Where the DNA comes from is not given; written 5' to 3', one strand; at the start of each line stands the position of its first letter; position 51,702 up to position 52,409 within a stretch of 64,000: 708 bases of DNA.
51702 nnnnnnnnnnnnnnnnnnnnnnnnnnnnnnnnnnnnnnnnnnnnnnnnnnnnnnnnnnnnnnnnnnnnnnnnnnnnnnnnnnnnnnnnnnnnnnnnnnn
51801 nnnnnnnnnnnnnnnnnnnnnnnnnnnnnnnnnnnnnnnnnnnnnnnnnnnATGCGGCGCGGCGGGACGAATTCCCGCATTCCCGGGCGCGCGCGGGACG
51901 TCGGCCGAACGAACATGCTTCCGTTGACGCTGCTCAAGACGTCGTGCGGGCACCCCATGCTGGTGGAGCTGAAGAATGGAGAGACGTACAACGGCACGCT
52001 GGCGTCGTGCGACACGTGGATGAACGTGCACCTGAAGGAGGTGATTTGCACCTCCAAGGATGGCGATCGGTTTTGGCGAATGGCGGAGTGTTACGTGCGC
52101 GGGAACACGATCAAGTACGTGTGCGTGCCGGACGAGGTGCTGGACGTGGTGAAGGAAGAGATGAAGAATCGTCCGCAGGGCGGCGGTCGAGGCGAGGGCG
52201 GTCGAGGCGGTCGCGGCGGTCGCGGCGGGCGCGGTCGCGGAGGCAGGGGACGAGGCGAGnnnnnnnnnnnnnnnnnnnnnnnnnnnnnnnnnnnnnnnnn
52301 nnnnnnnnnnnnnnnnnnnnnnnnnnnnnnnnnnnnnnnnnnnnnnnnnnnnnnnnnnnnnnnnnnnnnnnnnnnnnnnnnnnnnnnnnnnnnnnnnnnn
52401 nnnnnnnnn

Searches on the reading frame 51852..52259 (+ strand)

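Call 51: search_protein_families(library=pfam, proteins=[window:51852-52259:+], max_evalue=0.001)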
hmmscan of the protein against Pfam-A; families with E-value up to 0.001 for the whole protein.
window:51852-52259:+ (136 aa): 2 families
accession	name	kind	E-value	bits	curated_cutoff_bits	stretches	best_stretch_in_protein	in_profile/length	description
PF01423.28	LSM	-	2.1e-17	63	23.4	1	27-91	2-65/66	LSM domain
PF14438.12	SM-ATX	-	7.4e-05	23.3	29.8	1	26-69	6-51/81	Ataxin 2 SM domain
